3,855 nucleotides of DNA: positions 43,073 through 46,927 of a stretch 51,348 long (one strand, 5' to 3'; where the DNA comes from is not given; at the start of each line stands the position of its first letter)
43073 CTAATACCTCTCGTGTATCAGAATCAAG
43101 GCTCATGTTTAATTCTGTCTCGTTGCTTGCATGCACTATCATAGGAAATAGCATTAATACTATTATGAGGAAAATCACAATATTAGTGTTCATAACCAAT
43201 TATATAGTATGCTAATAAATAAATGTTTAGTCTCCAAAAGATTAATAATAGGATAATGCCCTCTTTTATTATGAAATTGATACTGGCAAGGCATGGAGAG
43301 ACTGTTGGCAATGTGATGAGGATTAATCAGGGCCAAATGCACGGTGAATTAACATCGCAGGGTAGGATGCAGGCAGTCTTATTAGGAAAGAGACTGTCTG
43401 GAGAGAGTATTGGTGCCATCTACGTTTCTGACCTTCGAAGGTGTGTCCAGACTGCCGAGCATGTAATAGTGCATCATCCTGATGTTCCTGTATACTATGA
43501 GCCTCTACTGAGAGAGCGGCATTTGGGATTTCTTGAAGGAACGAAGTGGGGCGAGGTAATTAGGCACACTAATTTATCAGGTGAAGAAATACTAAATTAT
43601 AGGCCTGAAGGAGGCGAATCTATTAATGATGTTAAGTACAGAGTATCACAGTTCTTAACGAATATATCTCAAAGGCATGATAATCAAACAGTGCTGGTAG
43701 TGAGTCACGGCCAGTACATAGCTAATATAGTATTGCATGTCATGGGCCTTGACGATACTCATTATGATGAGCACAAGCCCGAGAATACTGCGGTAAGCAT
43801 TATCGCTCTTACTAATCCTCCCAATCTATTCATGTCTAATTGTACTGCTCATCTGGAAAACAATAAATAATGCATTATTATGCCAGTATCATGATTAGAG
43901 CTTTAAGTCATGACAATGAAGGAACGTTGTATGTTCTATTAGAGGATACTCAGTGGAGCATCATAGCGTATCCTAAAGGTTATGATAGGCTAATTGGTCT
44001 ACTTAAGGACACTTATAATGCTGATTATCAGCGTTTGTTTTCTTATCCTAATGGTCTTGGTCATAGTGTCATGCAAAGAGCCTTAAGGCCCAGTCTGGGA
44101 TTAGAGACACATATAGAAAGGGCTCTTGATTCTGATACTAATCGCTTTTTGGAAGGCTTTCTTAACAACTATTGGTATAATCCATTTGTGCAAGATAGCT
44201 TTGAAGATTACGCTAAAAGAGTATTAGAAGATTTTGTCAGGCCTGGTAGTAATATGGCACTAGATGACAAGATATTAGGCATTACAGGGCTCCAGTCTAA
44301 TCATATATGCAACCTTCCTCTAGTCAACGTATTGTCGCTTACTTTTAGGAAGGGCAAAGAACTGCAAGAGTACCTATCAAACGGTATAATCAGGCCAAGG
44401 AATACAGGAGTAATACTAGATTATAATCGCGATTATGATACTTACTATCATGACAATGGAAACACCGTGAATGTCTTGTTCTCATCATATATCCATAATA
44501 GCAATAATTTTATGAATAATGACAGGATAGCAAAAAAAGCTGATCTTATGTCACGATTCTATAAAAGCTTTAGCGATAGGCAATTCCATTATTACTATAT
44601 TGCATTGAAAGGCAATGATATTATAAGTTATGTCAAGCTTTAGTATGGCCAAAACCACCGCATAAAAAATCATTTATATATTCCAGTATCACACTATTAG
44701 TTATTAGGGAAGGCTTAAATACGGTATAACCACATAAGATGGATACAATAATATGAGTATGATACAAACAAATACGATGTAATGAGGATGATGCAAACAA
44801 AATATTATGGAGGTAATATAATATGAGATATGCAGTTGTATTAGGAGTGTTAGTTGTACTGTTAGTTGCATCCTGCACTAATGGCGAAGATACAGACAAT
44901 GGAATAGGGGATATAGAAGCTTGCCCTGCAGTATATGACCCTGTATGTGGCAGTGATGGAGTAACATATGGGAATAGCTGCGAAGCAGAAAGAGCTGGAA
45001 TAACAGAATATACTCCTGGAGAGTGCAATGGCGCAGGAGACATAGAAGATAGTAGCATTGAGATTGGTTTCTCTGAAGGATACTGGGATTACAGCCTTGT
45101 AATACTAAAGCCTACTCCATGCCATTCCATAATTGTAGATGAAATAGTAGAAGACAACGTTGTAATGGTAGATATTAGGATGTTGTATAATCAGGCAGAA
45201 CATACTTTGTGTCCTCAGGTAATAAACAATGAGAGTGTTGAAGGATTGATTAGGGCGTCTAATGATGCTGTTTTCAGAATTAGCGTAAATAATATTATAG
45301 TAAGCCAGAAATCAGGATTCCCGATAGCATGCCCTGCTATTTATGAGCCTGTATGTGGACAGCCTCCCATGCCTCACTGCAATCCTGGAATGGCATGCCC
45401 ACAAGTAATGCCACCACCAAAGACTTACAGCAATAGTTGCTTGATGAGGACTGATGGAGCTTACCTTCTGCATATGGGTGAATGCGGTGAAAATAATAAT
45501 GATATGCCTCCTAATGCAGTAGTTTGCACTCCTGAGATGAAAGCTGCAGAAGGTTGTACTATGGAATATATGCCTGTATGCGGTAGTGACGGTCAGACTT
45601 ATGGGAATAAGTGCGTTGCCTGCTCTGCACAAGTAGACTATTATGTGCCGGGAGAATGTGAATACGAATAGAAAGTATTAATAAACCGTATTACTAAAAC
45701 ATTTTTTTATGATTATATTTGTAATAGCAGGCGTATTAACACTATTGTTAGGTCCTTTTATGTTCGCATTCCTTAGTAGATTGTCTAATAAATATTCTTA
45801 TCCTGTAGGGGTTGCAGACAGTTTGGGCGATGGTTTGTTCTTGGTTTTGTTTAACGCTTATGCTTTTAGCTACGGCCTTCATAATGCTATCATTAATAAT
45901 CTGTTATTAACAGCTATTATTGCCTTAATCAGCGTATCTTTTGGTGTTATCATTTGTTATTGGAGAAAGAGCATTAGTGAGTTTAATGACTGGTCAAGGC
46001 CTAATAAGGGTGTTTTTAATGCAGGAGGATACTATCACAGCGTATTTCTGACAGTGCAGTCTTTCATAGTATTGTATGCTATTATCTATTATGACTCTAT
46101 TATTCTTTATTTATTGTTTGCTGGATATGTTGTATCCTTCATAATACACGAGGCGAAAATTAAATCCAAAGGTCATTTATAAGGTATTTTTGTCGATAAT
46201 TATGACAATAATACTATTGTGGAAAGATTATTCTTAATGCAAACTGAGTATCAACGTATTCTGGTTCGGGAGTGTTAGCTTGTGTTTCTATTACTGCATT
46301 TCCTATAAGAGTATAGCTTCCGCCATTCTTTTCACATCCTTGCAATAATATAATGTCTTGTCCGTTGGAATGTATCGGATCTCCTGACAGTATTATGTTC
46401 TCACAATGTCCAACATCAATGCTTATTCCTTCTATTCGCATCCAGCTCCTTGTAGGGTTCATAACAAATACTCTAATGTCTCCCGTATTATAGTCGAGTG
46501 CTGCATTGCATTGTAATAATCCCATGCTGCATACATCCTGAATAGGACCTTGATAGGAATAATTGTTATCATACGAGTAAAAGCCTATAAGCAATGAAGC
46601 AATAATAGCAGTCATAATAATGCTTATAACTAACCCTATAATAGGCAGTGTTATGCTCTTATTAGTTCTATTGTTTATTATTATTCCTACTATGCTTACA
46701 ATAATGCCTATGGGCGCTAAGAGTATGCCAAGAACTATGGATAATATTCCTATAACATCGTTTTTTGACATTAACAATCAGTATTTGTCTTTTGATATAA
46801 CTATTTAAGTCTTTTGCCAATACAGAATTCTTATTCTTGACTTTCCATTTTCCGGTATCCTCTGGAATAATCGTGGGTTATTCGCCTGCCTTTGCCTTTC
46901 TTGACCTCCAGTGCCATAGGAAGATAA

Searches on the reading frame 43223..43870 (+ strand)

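Call 87: search_protein_families(library=pfam, proteins=[window:43223-43870:+], max_evalue=0.01)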
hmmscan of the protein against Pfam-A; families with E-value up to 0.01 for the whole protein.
window:43223-43870:+ (215 aa): 1 family
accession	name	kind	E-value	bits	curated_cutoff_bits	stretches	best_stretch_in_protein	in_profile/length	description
PF00300.27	His_Phos_1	-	3.6e-44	151.2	21.7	1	19-197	1-182/194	Histidine phosphatase superfamily (branch 1)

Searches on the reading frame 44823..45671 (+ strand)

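Call 87: search_protein_families(library=pfam, proteins=[window:44823-45671:+], max_evalue=0.01)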
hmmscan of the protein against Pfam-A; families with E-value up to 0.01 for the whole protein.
window:44823-45671:+ (282 aa): 2 families
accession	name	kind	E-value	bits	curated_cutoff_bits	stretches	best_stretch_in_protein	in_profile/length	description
PF00050.26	Kazal_1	-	1.7e-21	76.4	21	2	243-270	6-34/49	Kazal-type serine protease inhibitor domain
PF07648.20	Kazal_2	-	1.8e-13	50.8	22.8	2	32-59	4-32/48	Kazal-type serine protease inhibitor domain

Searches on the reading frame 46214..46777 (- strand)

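Call 87: search_protein_families(library=pfam, proteins=[window:46214-46777:-], max_evalue=0.01)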
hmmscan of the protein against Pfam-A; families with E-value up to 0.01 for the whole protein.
window:46214-46777:- (187 aa): 1 family
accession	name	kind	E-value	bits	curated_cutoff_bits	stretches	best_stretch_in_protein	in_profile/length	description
PF20664.2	DUF6814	-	0.0033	18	25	1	9-74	8-70/71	Family of unknown function (DUF6814)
